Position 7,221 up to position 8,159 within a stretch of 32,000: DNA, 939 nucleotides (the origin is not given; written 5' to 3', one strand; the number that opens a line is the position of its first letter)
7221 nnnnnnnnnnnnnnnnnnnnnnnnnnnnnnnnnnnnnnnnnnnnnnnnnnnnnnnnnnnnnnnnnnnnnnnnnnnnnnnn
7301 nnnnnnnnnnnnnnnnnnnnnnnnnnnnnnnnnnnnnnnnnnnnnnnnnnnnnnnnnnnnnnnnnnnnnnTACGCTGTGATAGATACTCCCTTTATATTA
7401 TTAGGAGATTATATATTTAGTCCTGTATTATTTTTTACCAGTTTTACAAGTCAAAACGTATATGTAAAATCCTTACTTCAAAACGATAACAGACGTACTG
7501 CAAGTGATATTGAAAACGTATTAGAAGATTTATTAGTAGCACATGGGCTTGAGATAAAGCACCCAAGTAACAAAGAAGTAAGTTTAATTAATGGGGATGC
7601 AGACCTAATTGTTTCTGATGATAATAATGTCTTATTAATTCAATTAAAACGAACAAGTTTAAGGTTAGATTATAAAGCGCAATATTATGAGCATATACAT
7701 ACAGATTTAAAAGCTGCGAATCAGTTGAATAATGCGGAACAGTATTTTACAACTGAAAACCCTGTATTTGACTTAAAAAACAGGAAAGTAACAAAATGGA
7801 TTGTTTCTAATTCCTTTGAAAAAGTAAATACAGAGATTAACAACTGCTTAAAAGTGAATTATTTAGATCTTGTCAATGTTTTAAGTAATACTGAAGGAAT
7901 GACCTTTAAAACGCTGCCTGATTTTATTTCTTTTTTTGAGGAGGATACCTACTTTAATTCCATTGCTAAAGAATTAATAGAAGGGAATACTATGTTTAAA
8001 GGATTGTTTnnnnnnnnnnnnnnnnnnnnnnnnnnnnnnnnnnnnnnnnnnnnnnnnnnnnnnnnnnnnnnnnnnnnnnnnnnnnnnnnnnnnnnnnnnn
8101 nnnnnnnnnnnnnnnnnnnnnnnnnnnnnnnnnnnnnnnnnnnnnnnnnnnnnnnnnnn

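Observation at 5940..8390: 816-aa orphan protein with a PD-(D/E)xK-like core and terminal TPRs immediately upstream of pVip: candidate novel defence component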

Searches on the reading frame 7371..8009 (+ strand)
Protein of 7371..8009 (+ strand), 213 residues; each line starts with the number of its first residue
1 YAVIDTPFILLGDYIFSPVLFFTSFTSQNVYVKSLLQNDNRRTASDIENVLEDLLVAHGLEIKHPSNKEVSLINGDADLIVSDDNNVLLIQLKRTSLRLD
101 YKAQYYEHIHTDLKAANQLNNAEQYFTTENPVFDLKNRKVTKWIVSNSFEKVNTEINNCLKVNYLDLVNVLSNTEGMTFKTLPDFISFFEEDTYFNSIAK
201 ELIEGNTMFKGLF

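Call 62: search_solved_structures(query=A5, max_evalue=10, show_alignments=2)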
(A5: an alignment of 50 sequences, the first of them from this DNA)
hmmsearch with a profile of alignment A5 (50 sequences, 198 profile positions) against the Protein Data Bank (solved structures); distinct sequences matched with E-value up to 10: 8.
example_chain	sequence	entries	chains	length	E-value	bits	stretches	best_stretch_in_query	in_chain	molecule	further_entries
7bbr_A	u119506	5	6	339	0.0091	18.8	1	6-76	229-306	Putative TRAP transporter solute receptor DctP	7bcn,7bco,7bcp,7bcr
2eo0_A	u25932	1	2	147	0.17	14.7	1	42-112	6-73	Hypothetical protein ST1444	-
4tkd_A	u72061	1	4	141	0.32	13.8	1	42-97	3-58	Holliday junction resolvase Hjc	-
1hh1_A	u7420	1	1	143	0.34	13.7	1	42-97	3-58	HOLLIDAY JUNCTION RESOLVING ENZYME HJC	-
4tkk_A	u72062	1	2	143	0.4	13.5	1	42-97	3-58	Holliday junction resolvase Hjc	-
9b0x_K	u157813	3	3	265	0.76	12.6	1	87-150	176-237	ATP synthase subunit b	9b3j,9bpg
1gef_A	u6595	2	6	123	1.2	11.9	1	47-99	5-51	HOLLIDAY JUNCTION RESOLVASE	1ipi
7kzm_B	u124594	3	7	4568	1.5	11.7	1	91-154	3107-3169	Flagellar outer dynein arm heavy chain beta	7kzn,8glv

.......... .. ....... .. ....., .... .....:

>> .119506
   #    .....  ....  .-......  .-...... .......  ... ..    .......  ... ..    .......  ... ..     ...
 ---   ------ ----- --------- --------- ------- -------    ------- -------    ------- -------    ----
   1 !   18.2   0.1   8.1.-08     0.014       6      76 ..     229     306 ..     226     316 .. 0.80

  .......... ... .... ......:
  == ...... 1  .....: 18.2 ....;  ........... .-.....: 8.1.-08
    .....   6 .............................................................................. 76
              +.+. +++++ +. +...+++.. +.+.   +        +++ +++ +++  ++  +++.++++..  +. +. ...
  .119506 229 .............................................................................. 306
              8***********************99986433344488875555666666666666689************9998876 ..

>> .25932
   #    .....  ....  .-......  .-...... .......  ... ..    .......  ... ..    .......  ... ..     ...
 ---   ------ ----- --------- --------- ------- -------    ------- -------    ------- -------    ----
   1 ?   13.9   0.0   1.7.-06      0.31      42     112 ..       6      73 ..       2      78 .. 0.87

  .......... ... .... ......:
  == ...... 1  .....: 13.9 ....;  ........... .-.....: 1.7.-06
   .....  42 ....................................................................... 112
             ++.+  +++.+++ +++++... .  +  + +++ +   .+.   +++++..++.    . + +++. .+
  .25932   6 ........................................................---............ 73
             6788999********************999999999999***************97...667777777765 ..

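Call 70: predict_structure(alignment_id=A5)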
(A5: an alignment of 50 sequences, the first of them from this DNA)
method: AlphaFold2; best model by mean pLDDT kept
length: 213 residues; sequences in the alignment: 50
mean_pLDDT: 87.1   pTM: 0.83
mean pLDDT of the five models: 87.1, 86.9, 86.3, 84.5, 83.4
residues with pLDDT >= 90: 120; 70-90: 67; 50-70: 26; < 50: 0
segments of 3 or more residues with pLDDT < 50: none
pLDDT, mean of each block of 10 residues (from residue 1): 72 80 65 68 82 95 95 94 98 88 93 97 96 96 94 96 92 79 96 84 78 62
secondary structure, 60 per line:
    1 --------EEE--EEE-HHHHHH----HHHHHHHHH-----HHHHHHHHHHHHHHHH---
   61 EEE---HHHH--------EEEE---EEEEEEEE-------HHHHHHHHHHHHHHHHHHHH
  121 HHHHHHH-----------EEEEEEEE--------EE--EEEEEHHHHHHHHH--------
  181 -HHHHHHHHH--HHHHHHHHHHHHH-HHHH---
elements in order: E9-11 E14-16 H18-23 H28-36 H42-57 E61-63 H67-70 E79-82 E86-93 H101-127 E139-146 E159-163 H164-172 H182-190 H193-205 H207-210

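Call 72: fold_search(model_id=the predicted structure, library=pdb)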
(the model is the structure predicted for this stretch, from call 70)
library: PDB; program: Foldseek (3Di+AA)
matches with E <= 10: 380; with E <= 0.001: 0
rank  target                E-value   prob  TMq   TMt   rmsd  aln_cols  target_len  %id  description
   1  2p14                  2.2e-03  0.98  0.37  0.41   7.1       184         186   11  Crystal structure of small subunit (R.BspD6I2) of the heterodimeric restriction endonuclease R.BspD6I (released 2008-03-11)
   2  6hz4_N                4.1e-03  0.95  0.32  0.42   8.1       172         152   12  Structure of McrBC without DNA binding domains (one half of the full complex) (released 2019-07-24)
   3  5lhc_B                4.1e-03  0.93  0.33  0.15  11.9       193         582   10  The structure of D456A mutant of Nt.BspD6I nicking endonuclease at 0.24 nm resolution . (released 2017-08-16)
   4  8gh6_A                4.1e-03  0.69  0.27  0.09  12.9       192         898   11  Bombyx mori R2 retrotransposon initiating target-primed reverse transcription (released 2023-04-05)
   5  8ibz_C                5.7e-03  0.90  0.28  0.10   7.0       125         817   10  Structure of R2 with 5'ORF and 3'UTR (released 2023-09-20)
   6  9nl2_A                6.1e-03  0.96  0.30  0.07   7.2       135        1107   11  Structure of R2 retrotransposon protein from Platysternon megacephalum initiating target-primed reverse transcription (released 2025-06-18)
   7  2ewf                  6.1e-03  0.90  0.32  0.14  11.9       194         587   11  Crystal structure of the site-specific DNA nickase N.BspD6I (released 2006-11-21)
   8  6qnz_B                7.0e-03  0.89  0.32  0.15  12.1       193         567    9  Crystal structure of the site-specific DNA nickase N.BspD6I E418A Mutant (released 2020-03-04)
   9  9dou_A                7.4e-03  0.54  0.25  0.08  13.6       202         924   12  Taeniopygia guttata R2 retrotransposon (R2Tg) initiating target-primed reverse transcription (released 2025-05-21)
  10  1y88                  7.9e-03  0.89  0.26  0.29   7.2       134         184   13  Crystal Structure of Protein of Unknown Function AF1548 (released 2004-12-21)
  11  8ps5_A                7.9e-03  0.47  0.23  0.14  16.6       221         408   13  Escherichia coli SduA complex bound to DNA (released 2025-01-22)
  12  5lhc_A                8.5e-03  0.80  0.33  0.16  11.6       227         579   10  The structure of D456A mutant of Nt.BspD6I nicking endonuclease at 0.24 nm resolution . (released 2017-08-16)
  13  5liq_B                1.0e-02  0.63  0.27  0.12  14.3       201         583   10  The structure of C160S,C508S,C578S mutant of Nt.BspD6I nicking endonuclease at 0.185 nm resolution . (released 2017-08-02)
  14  6p4w_B                1.3e-02  0.80  0.30  0.19   7.4       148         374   11  XPB helicase in a complex with truncated Bax1 from Sulfurisphaera tokodaii at 2.96 Angstrom resolution (released 2020-06-03)
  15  8iby_C                1.6e-02  0.77  0.26  0.09   7.2       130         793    8  Structure of R2 with 5'ORF (released 2023-09-20)
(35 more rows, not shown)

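Call 73: search_protein_families(library=pfam, alignment_id=A5, max_evalue=1)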
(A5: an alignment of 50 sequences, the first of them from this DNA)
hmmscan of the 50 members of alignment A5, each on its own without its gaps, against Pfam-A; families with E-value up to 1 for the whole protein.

A. member 1, seq(213 aa): 1 family
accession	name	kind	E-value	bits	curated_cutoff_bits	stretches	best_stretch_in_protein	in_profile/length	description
PF16856.10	CDC4_D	-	0.17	12.2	27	1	34-53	28-47/51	Cell division control protein 4 dimerisation domain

B. families by the number of members that match (of 50 scanned): 60 families (the first 25 are shown)
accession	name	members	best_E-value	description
PF04471.18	Mrr_cat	11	0.00058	Restriction endonuclease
PF01870.24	Hjc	4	0.0042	Archaeal holliday junction resolvase (hjc)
PF16468.10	DUF5049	1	0.00057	Domain of unknown function (DUF5049)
PF08011.17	PDDEXK_9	1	0.00072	PD-(D/E)XK nuclease superfamily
PF02181.28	FH2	1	0.0035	Formin Homology 2 Domain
PF25034.1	Spectrin_SYNE1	1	0.0056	Nesprin-1, spectrin repeats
PF14281.12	PDDEXK_4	1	0.0078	PD-(D/E)XK nuclease superfamily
PF23571.1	GH3_M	1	0.0078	GH3 family central domain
PF01051.27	Rep3_N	1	0.011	Initiator Replication protein, WH1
PF07386.16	DUF1499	1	0.012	Protein of unknown function (DUF1499)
PF07517.20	SecA_DEAD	1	0.012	SecA DEAD-like domain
PF10055.14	DUF2292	1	0.012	Uncharacterized small protein (DUF2292)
PF11217.13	DUF3013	1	0.012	Protein of unknown function (DUF3013)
PF24966.2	Ig_TR130_2nd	1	0.013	TR130 second Ig-like domain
PF23713.2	WH_Egal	1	0.015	Egalitarian winged helix domain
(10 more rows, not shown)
